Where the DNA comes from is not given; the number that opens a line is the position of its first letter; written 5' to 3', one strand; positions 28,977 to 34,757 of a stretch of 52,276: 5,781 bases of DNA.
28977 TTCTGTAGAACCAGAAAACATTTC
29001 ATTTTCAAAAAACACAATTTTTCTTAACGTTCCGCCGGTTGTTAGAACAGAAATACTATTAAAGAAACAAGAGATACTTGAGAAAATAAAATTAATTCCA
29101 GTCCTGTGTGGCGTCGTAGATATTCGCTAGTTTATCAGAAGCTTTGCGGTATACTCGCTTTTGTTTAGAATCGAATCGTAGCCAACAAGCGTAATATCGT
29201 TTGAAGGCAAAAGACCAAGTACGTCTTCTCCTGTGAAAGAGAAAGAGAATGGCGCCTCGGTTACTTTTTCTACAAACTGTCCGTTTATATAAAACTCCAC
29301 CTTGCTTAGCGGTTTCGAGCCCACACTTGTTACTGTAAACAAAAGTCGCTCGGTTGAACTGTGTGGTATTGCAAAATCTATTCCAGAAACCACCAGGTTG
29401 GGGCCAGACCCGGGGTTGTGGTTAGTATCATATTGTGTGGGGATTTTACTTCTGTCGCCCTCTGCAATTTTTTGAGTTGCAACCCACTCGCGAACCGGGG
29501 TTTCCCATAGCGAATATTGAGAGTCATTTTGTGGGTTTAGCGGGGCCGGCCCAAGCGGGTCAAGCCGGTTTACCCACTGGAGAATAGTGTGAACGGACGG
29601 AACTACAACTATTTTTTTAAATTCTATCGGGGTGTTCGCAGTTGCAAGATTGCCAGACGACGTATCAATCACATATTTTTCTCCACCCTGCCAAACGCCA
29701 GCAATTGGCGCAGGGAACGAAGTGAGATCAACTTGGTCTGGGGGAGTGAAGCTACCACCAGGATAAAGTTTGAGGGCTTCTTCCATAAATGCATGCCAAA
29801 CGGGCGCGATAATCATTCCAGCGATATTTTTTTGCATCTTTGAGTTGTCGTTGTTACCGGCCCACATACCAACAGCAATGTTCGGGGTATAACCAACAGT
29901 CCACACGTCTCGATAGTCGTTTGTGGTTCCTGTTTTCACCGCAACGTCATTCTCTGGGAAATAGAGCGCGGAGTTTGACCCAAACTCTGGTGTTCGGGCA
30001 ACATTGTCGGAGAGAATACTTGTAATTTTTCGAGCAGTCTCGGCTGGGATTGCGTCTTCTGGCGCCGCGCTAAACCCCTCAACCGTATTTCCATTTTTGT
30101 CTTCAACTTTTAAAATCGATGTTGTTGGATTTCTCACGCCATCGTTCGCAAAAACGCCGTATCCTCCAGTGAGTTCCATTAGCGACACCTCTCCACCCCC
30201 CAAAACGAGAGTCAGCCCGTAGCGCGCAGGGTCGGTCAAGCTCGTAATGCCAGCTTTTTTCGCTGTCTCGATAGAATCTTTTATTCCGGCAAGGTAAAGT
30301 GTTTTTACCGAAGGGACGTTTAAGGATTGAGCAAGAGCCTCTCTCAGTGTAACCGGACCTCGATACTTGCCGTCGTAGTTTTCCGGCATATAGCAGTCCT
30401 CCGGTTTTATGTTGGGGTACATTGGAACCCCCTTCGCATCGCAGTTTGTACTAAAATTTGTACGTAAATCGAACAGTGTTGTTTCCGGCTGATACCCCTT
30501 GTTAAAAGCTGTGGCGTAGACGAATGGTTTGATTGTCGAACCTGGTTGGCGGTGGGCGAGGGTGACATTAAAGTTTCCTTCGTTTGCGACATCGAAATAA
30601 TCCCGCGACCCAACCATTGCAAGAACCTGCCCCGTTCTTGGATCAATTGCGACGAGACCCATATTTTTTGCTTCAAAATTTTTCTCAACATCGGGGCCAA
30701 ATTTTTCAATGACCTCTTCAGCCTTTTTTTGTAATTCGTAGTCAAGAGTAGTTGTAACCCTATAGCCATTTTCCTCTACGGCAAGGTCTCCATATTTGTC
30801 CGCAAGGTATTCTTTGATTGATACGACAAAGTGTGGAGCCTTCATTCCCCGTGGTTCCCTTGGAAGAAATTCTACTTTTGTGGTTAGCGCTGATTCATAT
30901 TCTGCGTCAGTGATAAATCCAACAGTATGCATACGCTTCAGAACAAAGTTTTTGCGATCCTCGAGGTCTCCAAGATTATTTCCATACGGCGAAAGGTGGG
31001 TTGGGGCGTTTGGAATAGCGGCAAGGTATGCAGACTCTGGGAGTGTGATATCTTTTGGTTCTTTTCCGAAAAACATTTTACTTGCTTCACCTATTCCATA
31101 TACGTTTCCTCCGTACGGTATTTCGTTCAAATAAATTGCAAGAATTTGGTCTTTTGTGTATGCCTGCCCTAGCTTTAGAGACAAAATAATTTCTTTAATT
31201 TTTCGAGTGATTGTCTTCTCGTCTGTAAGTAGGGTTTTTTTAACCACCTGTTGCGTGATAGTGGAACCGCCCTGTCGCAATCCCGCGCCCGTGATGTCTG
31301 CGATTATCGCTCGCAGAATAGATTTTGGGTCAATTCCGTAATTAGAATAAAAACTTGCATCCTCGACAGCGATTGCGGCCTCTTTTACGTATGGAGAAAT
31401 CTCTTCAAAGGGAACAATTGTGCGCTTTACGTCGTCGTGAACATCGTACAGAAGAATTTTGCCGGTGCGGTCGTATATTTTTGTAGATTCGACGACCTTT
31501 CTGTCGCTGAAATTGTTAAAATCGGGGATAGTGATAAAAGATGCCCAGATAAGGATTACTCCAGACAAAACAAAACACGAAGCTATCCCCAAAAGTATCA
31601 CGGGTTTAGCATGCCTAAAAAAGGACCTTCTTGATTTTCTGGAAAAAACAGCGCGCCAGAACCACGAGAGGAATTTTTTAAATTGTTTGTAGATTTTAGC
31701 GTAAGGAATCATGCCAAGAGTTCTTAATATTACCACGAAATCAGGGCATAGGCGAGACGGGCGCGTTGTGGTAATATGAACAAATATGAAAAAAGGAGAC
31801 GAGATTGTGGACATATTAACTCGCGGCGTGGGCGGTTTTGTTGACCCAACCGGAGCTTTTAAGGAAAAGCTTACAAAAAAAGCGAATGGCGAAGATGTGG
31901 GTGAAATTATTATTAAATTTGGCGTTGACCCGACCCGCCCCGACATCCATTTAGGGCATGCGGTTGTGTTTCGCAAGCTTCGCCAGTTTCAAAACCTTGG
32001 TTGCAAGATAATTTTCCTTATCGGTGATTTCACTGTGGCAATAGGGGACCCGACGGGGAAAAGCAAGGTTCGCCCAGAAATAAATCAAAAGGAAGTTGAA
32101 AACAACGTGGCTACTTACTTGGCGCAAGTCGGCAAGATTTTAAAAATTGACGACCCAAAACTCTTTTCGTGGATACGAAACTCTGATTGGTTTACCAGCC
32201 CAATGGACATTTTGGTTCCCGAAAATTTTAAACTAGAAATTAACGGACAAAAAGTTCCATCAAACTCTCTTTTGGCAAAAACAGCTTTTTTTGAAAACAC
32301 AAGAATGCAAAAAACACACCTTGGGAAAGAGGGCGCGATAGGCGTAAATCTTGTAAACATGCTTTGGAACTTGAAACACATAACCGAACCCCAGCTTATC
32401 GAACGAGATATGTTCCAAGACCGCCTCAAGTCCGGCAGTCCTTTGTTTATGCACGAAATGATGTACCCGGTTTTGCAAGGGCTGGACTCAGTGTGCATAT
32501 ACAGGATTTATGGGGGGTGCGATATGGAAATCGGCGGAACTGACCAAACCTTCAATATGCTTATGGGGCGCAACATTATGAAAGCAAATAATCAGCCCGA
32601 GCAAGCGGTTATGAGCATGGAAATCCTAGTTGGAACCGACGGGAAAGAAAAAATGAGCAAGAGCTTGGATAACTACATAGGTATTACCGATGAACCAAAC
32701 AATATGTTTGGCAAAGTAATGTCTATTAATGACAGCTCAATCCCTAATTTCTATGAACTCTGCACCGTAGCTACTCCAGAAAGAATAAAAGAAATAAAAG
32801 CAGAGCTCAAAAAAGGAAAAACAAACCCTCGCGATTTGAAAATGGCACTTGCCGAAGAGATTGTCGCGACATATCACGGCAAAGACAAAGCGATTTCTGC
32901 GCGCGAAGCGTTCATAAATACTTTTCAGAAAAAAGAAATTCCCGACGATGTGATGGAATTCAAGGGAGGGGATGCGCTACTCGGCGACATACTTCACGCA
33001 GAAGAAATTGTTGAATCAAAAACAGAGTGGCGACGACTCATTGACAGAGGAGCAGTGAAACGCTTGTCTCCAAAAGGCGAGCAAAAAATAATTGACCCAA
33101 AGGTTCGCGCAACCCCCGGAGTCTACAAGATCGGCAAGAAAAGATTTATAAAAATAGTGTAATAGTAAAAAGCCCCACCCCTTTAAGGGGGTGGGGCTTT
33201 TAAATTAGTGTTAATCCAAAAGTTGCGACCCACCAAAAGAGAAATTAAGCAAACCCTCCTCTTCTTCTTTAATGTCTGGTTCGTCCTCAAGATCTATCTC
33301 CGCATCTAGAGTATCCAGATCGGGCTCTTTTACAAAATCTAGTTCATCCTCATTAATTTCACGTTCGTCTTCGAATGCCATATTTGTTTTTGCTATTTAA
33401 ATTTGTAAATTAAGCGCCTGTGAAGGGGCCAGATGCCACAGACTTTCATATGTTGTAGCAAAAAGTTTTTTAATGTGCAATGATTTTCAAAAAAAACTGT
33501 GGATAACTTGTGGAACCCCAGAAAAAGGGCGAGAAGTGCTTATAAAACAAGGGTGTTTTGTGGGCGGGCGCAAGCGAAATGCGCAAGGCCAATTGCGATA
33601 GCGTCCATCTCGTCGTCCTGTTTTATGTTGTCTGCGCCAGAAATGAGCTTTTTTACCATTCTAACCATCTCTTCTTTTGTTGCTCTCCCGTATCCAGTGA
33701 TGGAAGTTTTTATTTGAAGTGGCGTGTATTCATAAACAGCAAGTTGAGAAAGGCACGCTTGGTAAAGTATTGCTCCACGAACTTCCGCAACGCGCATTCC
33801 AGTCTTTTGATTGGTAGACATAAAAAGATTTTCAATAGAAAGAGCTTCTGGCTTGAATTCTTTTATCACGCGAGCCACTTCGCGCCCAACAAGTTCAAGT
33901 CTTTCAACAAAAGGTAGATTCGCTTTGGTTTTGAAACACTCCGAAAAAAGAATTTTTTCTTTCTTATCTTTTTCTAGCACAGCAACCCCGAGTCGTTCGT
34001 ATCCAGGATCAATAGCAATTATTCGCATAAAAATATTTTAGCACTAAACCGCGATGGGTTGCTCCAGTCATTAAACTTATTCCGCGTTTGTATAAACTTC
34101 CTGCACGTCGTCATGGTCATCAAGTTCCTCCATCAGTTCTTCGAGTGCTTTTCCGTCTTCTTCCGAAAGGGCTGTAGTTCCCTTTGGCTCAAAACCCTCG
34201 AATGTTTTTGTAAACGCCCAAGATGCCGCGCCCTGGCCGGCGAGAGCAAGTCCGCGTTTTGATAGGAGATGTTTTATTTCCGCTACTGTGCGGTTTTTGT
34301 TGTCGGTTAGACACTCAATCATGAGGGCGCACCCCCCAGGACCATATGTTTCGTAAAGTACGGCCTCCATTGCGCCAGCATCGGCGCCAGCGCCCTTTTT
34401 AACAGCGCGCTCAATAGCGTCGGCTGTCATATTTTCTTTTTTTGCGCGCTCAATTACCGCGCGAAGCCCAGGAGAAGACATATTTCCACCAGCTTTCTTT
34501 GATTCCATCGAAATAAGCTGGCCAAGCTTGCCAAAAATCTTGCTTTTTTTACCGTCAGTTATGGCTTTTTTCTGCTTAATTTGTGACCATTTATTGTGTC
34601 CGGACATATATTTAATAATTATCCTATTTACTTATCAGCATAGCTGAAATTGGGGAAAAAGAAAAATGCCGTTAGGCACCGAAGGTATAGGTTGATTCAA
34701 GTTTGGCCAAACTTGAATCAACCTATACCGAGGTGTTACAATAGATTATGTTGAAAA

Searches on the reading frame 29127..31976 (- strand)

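Call 10: search_protein_families(library=pfam, proteins=[window:29127-31976:-])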
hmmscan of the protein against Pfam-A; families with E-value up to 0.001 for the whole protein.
window:29127-31976:- (949 aa): 3 families
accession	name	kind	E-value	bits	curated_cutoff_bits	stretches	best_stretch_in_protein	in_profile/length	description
PF00912.28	Transgly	-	1.5e-60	204.1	27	1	179-350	8-178/178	Transglycosylase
PF00905.27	Transpeptidase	-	1.6e-21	77.3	22.1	1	440-721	2-288/299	Penicillin binding protein transpeptidase domain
PF17957.7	Big_7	-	0.00028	21.9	24.1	1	881-917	23-59/70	Bacterial Ig domain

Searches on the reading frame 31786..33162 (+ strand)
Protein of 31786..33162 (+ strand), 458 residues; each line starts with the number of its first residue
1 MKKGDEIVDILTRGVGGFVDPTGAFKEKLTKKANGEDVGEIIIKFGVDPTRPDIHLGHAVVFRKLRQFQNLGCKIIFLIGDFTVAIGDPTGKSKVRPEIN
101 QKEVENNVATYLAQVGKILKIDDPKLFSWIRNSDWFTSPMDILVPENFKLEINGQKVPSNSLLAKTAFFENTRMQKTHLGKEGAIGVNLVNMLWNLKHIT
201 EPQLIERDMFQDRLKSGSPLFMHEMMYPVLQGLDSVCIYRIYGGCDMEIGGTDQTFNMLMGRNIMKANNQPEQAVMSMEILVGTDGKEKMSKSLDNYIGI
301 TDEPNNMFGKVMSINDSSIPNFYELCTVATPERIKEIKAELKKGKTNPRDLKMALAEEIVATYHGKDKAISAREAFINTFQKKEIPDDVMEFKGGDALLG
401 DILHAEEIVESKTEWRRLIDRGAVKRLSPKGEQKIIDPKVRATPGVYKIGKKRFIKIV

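Call 10: search_protein_families(library=pfam, proteins=[window:31786-33162:+])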
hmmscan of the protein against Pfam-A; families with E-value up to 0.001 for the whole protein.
window:31786-33162:+ (458 aa): 1 family
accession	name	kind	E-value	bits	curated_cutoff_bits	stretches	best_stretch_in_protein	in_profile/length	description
PF00579.31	tRNA-synt_1b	-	7.6e-57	193.3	21.1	2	197-381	108-292/292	tRNA synthetases class I (W and Y)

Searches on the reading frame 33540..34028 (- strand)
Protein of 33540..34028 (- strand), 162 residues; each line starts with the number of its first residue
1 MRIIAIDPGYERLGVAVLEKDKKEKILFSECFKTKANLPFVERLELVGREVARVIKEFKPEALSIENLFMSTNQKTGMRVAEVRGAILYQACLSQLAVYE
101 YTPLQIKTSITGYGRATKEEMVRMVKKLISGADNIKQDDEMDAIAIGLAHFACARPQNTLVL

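Call 62: search_protein_families(library=pfam, max_evalue=0.001, proteins=[window:33540-34028:-])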
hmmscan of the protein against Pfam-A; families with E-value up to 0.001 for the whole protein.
window:33540-34028:- (162 aa): 1 family
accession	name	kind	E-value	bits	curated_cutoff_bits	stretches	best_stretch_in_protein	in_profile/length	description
PF02075.23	RuvC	-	1.8e-33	116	22.2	1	3-150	1-148/148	Crossover junction endodeoxyribonuclease RuvC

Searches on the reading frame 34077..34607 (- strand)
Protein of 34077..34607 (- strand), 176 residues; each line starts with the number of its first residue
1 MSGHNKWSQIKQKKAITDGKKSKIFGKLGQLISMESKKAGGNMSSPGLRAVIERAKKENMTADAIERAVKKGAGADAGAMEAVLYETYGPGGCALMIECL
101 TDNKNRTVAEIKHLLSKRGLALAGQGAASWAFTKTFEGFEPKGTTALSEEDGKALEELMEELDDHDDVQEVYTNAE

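Call 62: search_protein_families(library=pfam, max_evalue=0.001, proteins=[window:34077-34607:-])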
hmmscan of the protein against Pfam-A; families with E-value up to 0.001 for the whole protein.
window:34077-34607:- (176 aa): 2 families
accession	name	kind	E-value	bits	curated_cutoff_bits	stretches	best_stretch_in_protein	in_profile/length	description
PF01709.26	Transcrip_reg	-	3.4e-29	102.1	27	2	80-134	1-55/160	TACO1/YebC second and third domain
PF20772.2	TACO1_YebC_N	-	2.4e-20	73.2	36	1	5-74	1-72/73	TACO1/YebC protein N-terminal domain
